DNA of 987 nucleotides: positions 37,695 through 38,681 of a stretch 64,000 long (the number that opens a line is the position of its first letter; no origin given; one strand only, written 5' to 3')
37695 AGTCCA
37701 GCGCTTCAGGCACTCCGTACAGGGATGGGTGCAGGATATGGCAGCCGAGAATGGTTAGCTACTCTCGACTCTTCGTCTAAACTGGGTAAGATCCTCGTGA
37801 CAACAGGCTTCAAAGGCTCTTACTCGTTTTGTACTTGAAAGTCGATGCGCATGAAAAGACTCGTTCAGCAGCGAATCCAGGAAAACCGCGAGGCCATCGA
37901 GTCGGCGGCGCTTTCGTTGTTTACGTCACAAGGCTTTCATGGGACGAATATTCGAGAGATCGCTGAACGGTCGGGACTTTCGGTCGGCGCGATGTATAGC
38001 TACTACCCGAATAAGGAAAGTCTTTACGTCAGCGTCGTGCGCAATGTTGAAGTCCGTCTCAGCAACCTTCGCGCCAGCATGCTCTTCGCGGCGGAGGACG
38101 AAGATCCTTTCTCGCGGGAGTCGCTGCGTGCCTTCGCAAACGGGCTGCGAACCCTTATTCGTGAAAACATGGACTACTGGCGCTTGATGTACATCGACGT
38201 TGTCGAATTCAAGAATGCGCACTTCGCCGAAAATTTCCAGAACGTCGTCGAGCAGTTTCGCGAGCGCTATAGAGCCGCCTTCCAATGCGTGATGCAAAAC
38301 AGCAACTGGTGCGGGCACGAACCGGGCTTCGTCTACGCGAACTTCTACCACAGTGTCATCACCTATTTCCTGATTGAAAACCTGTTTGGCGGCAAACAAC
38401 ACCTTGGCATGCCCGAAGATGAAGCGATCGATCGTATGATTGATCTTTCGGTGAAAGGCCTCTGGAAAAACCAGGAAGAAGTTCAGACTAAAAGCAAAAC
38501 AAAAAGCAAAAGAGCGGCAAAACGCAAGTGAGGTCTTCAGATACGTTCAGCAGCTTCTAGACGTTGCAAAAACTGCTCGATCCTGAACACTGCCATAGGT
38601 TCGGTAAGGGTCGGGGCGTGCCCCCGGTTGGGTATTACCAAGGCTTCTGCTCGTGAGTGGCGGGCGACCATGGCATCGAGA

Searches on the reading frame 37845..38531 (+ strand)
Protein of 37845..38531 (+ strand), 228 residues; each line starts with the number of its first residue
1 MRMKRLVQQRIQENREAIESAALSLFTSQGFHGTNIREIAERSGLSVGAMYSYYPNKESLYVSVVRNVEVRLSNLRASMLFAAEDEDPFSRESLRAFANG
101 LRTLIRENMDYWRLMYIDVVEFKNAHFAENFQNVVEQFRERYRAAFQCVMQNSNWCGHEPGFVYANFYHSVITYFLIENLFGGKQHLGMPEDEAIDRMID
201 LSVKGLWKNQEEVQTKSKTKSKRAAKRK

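Call 6: search_protein_families(library=pfam, proteins=[window:37845-38531:+])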
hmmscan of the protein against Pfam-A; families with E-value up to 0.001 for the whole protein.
window:37845-38531:+ (228 aa): 1 family
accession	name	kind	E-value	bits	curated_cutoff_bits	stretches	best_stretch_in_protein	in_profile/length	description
PF00440.29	TetR_N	-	1.1e-13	51.1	24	1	20-62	3-45/47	Bacterial regulatory proteins, tetR family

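Call 11: find_homologous_proteins(query=window:37845-38531:+, max_evalue=1e-10)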
Query window:37845-38531:+ (228 aa): 142 proteins with E <= 1e-10 among 523 candidates; the best 120 are listed.
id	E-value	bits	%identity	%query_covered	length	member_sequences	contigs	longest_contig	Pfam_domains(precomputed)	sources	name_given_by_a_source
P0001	6.1e-147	505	100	100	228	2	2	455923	PF00440.30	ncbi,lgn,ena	-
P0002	1.4e-114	399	78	99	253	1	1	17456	PF00440.30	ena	-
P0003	4.6e-86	306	60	99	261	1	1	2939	PF00440.30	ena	-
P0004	8.9e-85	301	58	98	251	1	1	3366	PF00440.30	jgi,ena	-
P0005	9.4e-85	301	59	97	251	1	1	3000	PF00440.30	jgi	jgi:AcrR family transcriptional regulator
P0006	3.0e-84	300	58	99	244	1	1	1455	PF00440.30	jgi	jgi:AcrR family transcriptional regulator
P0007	5.7e-84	299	58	97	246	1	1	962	PF00440.30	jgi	jgi:AcrR family transcriptional regulator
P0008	1.5e-83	297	59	99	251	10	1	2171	PF00440.30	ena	-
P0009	1.2e-82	294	58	99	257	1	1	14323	PF00440.30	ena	-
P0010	1.2e-81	291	58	96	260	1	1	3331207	PF00440.30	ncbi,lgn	-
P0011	3.2e-81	290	58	99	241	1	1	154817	PF00440.30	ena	-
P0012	1.4e-70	255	50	98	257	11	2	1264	PF00440.30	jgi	jgi:AcrR family transcriptional regulator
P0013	3.8e-68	247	52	92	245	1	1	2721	PF00440.30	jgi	jgi:AcrR family transcriptional regulator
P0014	9.8e-67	242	50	94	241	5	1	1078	PF00440.30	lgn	-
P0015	1.6e-66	242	50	98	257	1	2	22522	PF00440.30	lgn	-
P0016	1.6e-65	239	49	99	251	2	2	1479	PF00440.30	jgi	jgi:AcrR family transcriptional regulator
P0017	1.9e-65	238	52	95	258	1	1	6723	PF00440.30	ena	-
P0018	6.2e-65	237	53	89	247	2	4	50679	PF00440.30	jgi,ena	-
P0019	7.9e-64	233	48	99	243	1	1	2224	PF00440.30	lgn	-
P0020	1.3e-63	232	52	87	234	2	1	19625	PF00440.30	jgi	jgi:AcrR family transcriptional regulator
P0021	1.3e-63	232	49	90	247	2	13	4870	PF00440.30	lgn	-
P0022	2.0e-63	232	49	99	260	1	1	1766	PF00440.30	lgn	-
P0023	3.3e-63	231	50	99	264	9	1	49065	PF00440.30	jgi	jgi:AcrR family transcriptional regulator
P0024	3.3e-63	231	47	99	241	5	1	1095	PF00440.30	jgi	jgi:AcrR family transcriptional regulator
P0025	6.6e-63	230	47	99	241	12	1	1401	PF00440.30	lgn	-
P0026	7.1e-63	230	50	94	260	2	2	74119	PF00440.30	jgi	jgi:AcrR family transcriptional regulator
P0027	1.1e-62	229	46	99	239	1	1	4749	PF00440.30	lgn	-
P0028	1.5e-62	229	50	99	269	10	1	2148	PF00440.30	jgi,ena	-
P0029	1.6e-62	229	49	99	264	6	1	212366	PF00440.30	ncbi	ncbi:MAG: TetR/AcrR family transcriptional regulator [Terracidiphilus sp.]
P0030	2.4e-62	228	48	99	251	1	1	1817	PF00440.30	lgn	-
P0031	2.9e-62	228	48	99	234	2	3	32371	PF00440.30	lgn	-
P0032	3.0e-62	228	50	93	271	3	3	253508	PF00440.30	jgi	jgi:AcrR family transcriptional regulator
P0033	6.0e-62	227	51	90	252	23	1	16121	PF00440.30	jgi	jgi:AcrR family transcriptional regulator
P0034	2.5e-61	225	49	92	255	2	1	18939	PF00440.30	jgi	jgi:AcrR family transcriptional regulator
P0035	5.4e-61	224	48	98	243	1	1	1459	PF00440.30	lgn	-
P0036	1.2e-60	223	48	98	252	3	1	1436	PF00440.30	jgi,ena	-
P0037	1.7e-59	219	49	90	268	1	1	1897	PF00440.30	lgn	-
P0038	6.9e-59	217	44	94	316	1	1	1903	PF00440.30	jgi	jgi:AcrR family transcriptional regulator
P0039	2.3e-57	212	48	90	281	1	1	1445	PF00440.30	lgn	-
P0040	1.8e-56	209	42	96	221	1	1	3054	PF00440.30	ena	-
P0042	3.9e-55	205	42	93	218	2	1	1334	PF00440.30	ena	-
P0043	1.4e-54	203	45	92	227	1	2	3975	PF00440.30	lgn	-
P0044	3.6e-54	201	44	91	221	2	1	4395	PF00440.30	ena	-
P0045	2.8e-53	198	44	90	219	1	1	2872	PF00440.30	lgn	-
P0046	3.5e-53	198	42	91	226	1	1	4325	PF00440.30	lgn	-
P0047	4.5e-53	198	41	96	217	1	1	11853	PF00440.30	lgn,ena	-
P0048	7.6e-53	197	44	90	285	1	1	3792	PF00440.30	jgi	jgi:AcrR family transcriptional regulator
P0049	8.2e-53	197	44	91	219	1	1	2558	PF00440.30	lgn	-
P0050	1.1e-52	197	43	98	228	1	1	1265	PF00440.30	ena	-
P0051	3.2e-52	195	40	96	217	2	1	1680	PF00440.30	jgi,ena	-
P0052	1.9e-51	192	42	91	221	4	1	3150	PF00440.30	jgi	jgi:TetR/AcrR family transcriptional regulator, acrAB operon repressor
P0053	2.2e-51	192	41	96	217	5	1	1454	PF00440.30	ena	-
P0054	8.9e-51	190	44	88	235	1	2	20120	PF00440.30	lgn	-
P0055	1.5e-50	190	42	94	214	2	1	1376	PF00440.30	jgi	jgi:AcrR family transcriptional regulator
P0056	1.6e-50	189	38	97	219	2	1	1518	PF00440.30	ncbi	-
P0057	2.4e-50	189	45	86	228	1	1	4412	PF00440.30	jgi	jgi:AcrR family transcriptional regulator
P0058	4.0e-50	188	40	96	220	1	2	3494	PF00440.30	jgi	jgi:AcrR family transcriptional regulator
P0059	9.8e-50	187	39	97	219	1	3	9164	PF00440.30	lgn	-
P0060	1.2e-49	187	41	94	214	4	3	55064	PF00440.30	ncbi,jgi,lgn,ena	jgi:AcrR family transcriptional regulator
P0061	2.8e-49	185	42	96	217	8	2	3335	PF00440.30,PF08281.19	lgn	-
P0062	7.3e-49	184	41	91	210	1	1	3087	PF00440.30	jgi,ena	-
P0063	1.3e-48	183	37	97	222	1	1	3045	PF00440.30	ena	-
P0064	1.3e-48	183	38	96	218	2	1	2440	PF00440.30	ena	-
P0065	3.3e-48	182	39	97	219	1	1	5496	PF00440.30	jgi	jgi:AcrR family transcriptional regulator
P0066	1.4e-47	180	39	90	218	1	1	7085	PF00440.30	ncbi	-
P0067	1.9e-47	179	43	90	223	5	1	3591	PF00440.30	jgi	jgi:AcrR family transcriptional regulator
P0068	2.1e-47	179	42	91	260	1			PF00440.30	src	-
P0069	5.2e-47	178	42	99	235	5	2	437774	PF00440.30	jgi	jgi:AcrR family transcriptional regulator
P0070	1.9e-46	176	42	98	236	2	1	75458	PF00440.30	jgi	jgi:AcrR family transcriptional regulator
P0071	2.1e-46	176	39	96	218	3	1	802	PF00440.30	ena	-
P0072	3.8e-46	175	43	86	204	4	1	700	PF00440.30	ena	-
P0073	4.5e-46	175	41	91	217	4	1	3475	PF00440.30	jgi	jgi:AcrR family transcriptional regulator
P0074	4.9e-46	175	39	97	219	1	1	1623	PF00440.30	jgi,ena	-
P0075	5.0e-46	175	45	86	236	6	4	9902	PF00440.30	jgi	jgi:AcrR family transcriptional regulator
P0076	6.5e-46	174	40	96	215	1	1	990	PF00440.30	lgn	-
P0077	8.0e-46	174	46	87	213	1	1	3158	PF00440.30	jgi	jgi:AcrR family transcriptional regulator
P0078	1.2e-45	174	44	87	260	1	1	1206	PF00440.30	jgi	-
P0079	2.0e-45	173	39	99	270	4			PF00440.30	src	-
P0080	2.5e-45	173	42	89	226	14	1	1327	PF00440.30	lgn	-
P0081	5.2e-45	171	38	91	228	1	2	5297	PF00440.30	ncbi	-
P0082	6.9e-45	171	41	87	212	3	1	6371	PF00440.30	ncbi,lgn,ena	-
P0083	7.0e-45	171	40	97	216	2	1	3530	PF00440.30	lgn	-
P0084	9.6e-45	171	42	98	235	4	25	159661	PF00440.30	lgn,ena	-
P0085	1.1e-44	170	42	89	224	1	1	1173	PF00440.30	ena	-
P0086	2.6e-44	169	40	89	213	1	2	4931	PF00440.30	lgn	-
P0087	3.0e-44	169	43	89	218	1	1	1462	PF00440.30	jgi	jgi:AcrR family transcriptional regulator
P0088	5.0e-44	168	41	97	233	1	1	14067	PF00440.30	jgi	jgi:AcrR family transcriptional regulator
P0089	8.1e-44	168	40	97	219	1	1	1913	PF00440.30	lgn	-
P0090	1.2e-43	167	41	89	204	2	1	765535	PF00440.30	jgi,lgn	jgi:AcrR family transcriptional regulator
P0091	2.0e-43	166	38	97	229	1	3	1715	PF00440.30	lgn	-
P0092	2.7e-43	166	42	89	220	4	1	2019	PF00440.30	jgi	jgi:AcrR family transcriptional regulator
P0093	4.2e-43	165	39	89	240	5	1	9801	PF00440.30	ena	-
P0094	4.7e-43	165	41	91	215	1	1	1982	PF00440.30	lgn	-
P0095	5.5e-43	165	37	95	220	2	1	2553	PF00440.30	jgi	jgi:AcrR family transcriptional regulator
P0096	5.9e-43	165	41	96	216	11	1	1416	PF00440.30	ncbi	-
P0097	6.9e-43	165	43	87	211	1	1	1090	PF00440.30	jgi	jgi:AcrR family transcriptional regulator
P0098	9.2e-43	164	41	96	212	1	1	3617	PF00440.30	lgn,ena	-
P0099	1.7e-42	163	40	97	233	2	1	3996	PF00440.30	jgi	jgi:AcrR family transcriptional regulator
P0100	1.7e-42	163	42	89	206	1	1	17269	PF00440.30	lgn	-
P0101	1.8e-42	163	39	96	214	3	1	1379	PF00440.30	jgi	jgi:TetR/AcrR family transcriptional regulator, acrAB operon repressor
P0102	2.1e-42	163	38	99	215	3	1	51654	PF00440.30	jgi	jgi:AcrR family transcriptional regulator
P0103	3.1e-42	162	40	91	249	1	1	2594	PF00440.30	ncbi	-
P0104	3.2e-42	162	41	89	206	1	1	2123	PF00440.30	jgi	jgi:AcrR family transcriptional regulator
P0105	3.3e-42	162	36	96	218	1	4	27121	PF00440.30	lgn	-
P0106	4.2e-42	162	41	89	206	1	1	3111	PF00440.30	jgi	jgi:AcrR family transcriptional regulator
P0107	4.3e-42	162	41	89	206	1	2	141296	PF00440.30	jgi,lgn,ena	-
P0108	5.1e-42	162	40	96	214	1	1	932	PF00440.30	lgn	-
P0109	5.2e-42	162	39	96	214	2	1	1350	PF00440.30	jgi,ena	-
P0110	5.6e-42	162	38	97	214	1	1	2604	PF00440.30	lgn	-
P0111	7.9e-42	161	36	95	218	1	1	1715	PF00440.30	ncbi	-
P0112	8.5e-42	161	38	98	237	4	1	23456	PF00440.30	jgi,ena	-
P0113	1.3e-41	160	41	89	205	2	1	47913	PF00440.30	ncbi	-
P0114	2.0e-41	160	40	96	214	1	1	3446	PF00440.30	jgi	jgi:TetR/AcrR family transcriptional regulator, acrAB operon repressor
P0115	2.3e-41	160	38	89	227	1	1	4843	PF00440.30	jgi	jgi:TetR/AcrR family transcriptional regulator, acrAB operon repressor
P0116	3.9e-41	159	40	98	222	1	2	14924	PF00440.30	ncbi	-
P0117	6.3e-41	158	39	98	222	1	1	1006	PF00440.30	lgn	-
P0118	6.3e-41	158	38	98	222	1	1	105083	PF00440.30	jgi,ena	-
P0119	6.8e-41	158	41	89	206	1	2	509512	PF00440.30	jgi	jgi:AcrR family transcriptional regulator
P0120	1.1e-40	157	40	89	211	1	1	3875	PF00440.30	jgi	jgi:AcrR family transcriptional regulator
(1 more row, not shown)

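Call 13: find_related_loci(query=A1, collection=genome_contigs, flank=10000)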
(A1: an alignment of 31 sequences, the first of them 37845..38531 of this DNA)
Query A1 (228 aa) in genome_contigs; peptide patterns used: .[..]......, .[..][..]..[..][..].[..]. (x = any residue, [..] = any of these).
599 stretches matched a pattern (row limit reached: there are more); 465 encode a relative of the query (tblastn E <= 1e-3); the best 80 are kept; 80 distinct loci.
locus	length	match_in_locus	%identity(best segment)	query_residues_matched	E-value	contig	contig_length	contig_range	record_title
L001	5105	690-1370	50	3-227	3e-70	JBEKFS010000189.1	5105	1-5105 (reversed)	MAG: Terracidiphilus sp. isolate SPRUCE 235 SPRUCE_235_189, whole genome shotgun sequence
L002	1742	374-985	51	3-208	1e-72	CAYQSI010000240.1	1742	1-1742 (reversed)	MAG TPA_asm: uncultured Terracidiphilus sp. isolate binchicken_co3_224 genome assembly, contig: NODE_256232_length_1742_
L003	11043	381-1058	49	3-227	1e-69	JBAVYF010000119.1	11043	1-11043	MAG: Terracidiphilus sp. isolate MFD02755_ilm_asm_bin7 k127_25561, whole genome shotgun sequence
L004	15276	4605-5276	46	3-228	5e-68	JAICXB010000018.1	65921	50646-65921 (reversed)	MAG: Acidobacteriales bacterium isolate LS_FP_2_bin.87 k141_3640999_length_65921_cov_28.1407, whole genome shotgun seque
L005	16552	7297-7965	42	3-228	2e-59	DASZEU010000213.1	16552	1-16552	MAG TPA_asm: Candidatus Angelobacter sp. isolate SMAG_U6502 k141_5099631, whole genome shotgun sequence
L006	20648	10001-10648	44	6-222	3e-59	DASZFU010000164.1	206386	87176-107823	MAG TPA_asm: Candidatus Angelobacter sp. isolate SMAG_U6530 k141_5925314, whole genome shotgun sequence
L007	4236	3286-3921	42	3-216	1e-58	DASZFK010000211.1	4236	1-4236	MAG TPA_asm: Candidatus Angelobacter sp. isolate SMAG_U6520 k141_150202, whole genome shotgun sequence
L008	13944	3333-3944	44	3-208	8e-58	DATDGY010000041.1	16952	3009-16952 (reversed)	MAG TPA_asm: Candidatus Angelobacter sp. isolate SMAG_U264 k141_403512, whole genome shotgun sequence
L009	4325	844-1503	42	3-224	1e-56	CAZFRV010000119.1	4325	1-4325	MAG TPA_asm: uncultured Acidobacteriaceae bacterium isolate binchicken_co279_154 genome assembly, contig: k141_2837687,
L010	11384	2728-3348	40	2-210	2e-55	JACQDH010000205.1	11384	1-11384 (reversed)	MAG: Acidobacteria bacterium isolate NC_groundwater_989_Pr1_S-0.65um_64_10 Montesol18_Sp65_coassembly_scaffold_1229068,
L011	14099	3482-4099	42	2-209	1e-54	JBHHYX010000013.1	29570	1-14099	MAG: Acidobacteriota bacterium isolate Maj_2_bin.26 NODE_645_length_29570_cov_8.551753, whole genome shotgun sequence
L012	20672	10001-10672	39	3-228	2e-54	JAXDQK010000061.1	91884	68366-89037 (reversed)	MAG: Gammaproteobacteria bacterium isolate BP_733 scaffold_1715485, whole genome shotgun sequence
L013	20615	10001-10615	42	3-209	2e-54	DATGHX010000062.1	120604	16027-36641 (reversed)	MAG TPA_asm: Candidatus Angelobacter sp. isolate SMAG_U9792 k141_1366453, whole genome shotgun sequence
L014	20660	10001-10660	40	3-225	3e-54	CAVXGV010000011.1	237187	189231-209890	MAG: uncultured Gammaproteobacteria bacterium isolate MFD05513.bin.3.257 genome assembly, contig: contig_70949, whole ge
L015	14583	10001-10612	41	3-208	3e-53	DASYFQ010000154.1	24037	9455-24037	MAG TPA_asm: Steroidobacteraceae bacterium isolate SMAG_U5019 k141_1444822, whole genome shotgun sequence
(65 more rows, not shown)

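Call 20: find_encoding_contigs(protein=P0002, flank=10000, max_places=3)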
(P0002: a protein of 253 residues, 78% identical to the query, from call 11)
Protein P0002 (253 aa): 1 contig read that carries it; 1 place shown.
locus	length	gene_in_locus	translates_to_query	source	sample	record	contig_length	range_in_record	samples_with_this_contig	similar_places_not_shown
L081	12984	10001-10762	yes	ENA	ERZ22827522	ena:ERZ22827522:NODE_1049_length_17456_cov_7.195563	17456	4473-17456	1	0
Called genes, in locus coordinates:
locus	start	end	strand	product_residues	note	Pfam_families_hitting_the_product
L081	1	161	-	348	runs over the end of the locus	PF25174:Beta-prop_THOC3 (faint), PF08450:SGL (faint)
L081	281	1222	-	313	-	-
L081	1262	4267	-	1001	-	PF13620:CarboxypepD_reg, PF25183:OMP_b-brl_4, PF00593:TonB_dep_Rec_b-barrel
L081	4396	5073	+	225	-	PF00072:Response_reg, PF00486:Trans_reg_C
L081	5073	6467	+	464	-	PF00672:HAMP, PF00512:HisKA, PF02518:HATPase_c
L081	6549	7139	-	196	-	PF00440:TetR_N, PF17926:TetR_C_21, PF17938:TetR_C_29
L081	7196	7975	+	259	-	PF00106:adh_short, PF23441:SDR, PF08659:KR, PF13561:adh_short_C2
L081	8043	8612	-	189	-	PF00440:TetR_N, PF13305:TetR_C_33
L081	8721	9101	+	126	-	PF14087:DUF4267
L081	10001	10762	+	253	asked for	PF00440:TetR_N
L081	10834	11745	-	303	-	PF00561:Abhydrolase_1, PF12146:Hydrolase_4, PF12697:Abhydrolase_6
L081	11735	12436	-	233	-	PF01144:CoA_trans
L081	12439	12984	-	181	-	?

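Call 21: find_encoding_contigs(protein=P0010, flank=10000, max_places=3)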
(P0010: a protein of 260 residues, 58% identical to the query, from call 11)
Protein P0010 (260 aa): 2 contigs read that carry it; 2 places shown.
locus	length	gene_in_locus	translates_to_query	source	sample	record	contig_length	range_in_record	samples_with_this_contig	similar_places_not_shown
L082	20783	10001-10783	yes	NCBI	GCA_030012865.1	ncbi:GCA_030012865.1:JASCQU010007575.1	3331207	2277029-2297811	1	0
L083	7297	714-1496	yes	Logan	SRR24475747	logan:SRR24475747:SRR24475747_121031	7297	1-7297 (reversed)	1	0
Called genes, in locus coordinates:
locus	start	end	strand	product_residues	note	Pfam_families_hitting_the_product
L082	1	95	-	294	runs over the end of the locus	PF04717:Phage_base_V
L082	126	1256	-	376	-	-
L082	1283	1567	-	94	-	-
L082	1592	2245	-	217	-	PF19266:CIS_tube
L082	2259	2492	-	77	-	-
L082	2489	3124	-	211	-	PF14065:Pvc16_N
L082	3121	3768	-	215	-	-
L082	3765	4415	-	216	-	-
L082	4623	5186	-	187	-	PF06841:Phage_T4_gp19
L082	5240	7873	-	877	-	PF21430:DTP-pb9_B-dom (faint), PF04984:Phage_sheath_1, PF17482:Phage_sheath_1C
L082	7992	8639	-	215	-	-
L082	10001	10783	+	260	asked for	PF00440:TetR_N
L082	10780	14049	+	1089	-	PF13620:CarboxypepD_reg, PF13715:CarbopepD_reg_2 (weak), PF07715:Plug (weak), PF25183:OMP_b-brl_4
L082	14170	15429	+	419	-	PF00144:Beta-lactamase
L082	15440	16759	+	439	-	PF07690:MFS_1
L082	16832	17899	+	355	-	PF10503:Esterase_PHB (faint)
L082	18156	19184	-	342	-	PF09994:T6SS_Tle1-like_cat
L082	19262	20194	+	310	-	-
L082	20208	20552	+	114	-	-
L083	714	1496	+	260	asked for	PF00440:TetR_N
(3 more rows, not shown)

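Call 23: find_encoding_contigs(protein=P0011, flank=10000, max_places=2)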
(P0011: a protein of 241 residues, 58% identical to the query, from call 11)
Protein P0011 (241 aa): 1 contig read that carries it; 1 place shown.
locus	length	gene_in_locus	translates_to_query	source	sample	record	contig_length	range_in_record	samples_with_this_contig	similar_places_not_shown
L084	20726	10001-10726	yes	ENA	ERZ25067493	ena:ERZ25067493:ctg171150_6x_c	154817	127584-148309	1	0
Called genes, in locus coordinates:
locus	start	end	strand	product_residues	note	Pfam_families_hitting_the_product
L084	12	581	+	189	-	-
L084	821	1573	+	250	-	-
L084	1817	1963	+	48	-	-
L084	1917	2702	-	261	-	PF00106:adh_short, PF08659:KR, PF13561:adh_short_C2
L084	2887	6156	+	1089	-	PF13620:CarboxypepD_reg, PF13715:CarbopepD_reg_2 (weak), PF17210:SdrD_B, PF07715:Plug (weak), PF25183:OMP_b-brl_4, PF00593:TonB_dep_Rec_b-barrel (weak)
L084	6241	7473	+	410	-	PF00144:Beta-lactamase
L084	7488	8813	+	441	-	PF07690:MFS_1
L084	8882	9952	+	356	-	-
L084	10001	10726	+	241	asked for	PF00440:TetR_N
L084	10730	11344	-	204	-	-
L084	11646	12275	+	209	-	PF01370:Epimerase, PF05368:NmrA, PF13460:NAD_binding_10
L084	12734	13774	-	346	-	PF17761:DUF1016_N, PF06250:YhcG_C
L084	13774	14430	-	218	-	PF12161:HsdM_N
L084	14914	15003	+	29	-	-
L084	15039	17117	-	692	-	PF05649:Peptidase_M13_N, PF01431:Peptidase_M13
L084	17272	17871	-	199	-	PF13505:OMP_b-brl (weak)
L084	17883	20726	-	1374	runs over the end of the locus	PF25021:TEN_NHL, PF25021:TEN_NHL, PF15780:ASH (weak), PF22073:Cep192_D4 (weak), PF22544:HYDIN_VesB_CFA65-like_Ig (weak), PF15780:ASH, PF22073:Cep192_D4 (weak), PF22544:HYDIN_VesB_CFA65-like_Ig, +12 more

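Call 24: find_encoding_contigs(protein=P0009, flank=10000, max_places=2)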
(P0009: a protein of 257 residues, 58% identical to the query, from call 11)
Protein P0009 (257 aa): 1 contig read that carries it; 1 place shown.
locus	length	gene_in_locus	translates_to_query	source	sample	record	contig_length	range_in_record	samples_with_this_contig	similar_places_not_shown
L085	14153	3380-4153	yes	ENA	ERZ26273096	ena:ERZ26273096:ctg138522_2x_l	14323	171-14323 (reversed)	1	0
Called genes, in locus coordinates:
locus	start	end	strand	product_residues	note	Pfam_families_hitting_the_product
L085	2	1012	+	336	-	?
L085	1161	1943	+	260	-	PF22422:MGH1-like_GH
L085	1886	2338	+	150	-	-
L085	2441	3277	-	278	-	PF00106:adh_short, PF08659:KR, PF13561:adh_short_C2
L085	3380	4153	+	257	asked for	PF00440:TetR_N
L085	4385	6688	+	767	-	PF07715:Plug (weak), PF25183:OMP_b-brl_4, PF00593:TonB_dep_Rec_b-barrel (weak)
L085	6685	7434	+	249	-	PF25183:OMP_b-brl_4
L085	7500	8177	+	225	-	PF00144:Beta-lactamase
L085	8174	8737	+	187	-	-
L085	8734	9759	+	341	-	PF07690:MFS_1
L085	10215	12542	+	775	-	PF02837:Glyco_hydro_2_N, PF22666:Glyco_hydro_2_N2, PF00703:Glyco_hydro_2, PF02836:Glyco_hydro_2_C, PF18565:Glyco_hydro2_C5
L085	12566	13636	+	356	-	PF04616:Glyco_hydro_43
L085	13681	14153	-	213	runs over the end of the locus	?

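Call 25: find_encoding_contigs(protein=P0004, flank=10000, max_places=2)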
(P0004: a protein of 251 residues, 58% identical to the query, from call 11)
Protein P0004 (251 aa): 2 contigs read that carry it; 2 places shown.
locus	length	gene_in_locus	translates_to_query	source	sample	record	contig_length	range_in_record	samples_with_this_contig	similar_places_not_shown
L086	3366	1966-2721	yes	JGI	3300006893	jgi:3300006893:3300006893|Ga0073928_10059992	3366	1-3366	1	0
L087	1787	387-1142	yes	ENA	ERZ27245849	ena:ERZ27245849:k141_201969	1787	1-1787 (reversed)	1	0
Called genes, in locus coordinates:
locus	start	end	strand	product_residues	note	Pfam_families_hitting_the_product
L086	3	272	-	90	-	?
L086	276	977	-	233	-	PF01144:CoA_trans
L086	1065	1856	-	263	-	PF00106:adh_short, PF08659:KR, PF13561:adh_short_C2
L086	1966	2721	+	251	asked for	PF00440:TetR_N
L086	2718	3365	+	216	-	?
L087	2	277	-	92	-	?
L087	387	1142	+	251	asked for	PF00440:TetR_N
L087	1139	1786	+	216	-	?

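Call 28: search_protein_families(library=ncbifam, proteins=[window:37845-38531:+], max_evalue=0.00001)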
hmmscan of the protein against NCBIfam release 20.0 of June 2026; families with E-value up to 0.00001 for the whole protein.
window:37845-38531:+ (228 aa): 15 families
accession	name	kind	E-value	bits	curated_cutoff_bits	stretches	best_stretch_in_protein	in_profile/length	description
NF011584.0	PRK15008.1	equivalog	8.2e-14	51.9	230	1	10-77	15-83/212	HTH-type transcriptional regulator RutR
TIGR03613.1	RutR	equivalog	1.4e-11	44.7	368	1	11-89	6-81/202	pyrimidine utilization regulatory protein R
NF007949.0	PRK10668.1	equivalog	1.9e-10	40.6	271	1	3-147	1-139/216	multidrug efflux transporter transcriptional repressor AcrR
NF041196.1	ScbR_bind_reg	equivalog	2.8e-10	40.7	150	1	8-73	1-66/191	ScbR family autoregulator-binding transcription factor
NF051852.1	efflux_TF_MtrR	exception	1e-09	38.5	280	1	8-152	5-146/205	multidrug efflux system transcriptional repressor MtrR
NF053731.1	TransRegFasRMycb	equivalog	2.3e-09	37.4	330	1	12-135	10-128/199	HTH-type transcriptional activator FasR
NF050111.1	TransRegSACE7040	equivalog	8.6e-09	35.6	250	1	14-87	2-75/186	SACE_7040 family transcriptional regulator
TIGR03968.1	mycofact_TetR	equivalog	9.6e-09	35.1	224.9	1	10-78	6-71/190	mycofactocin system transcriptional regulator MftR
NF037937.1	septum_RefZ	equivalog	1.1e-08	35.2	180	1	15-63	1-49/195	forespore capture DNA-binding protein RefZ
TIGR03384.1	betaine_BetI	equivalog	8.9e-08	32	201.3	1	14-81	9-76/189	choline-binding transcriptional repressor BetI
NF053878.1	FATransRegFadRBac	equivalog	2.4e-07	30.7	200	1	16-67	6-57/190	fatty acid metabolism transcriptional regulator FadR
NF033703.1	transcr_KstR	equivalog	5e-07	29.5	280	1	12-66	6-60/185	cholesterol catabolism transcriptional regulator KstR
NF051457.1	acryl_TF_AcuR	equivalog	5.6e-07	29.1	247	1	8-153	12-153/204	acrylate utilization transcriptional regulator AcuR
NF001978.0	PRK00767.1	equivalog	2.8e-06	27.3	118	1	14-96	10-89/197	transcriptional regulator BetI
NF007430.0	PRK09975.1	equivalog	7.5e-06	25.2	274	0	8-106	6-102/220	acrEF/envCD operon transcriptional regulator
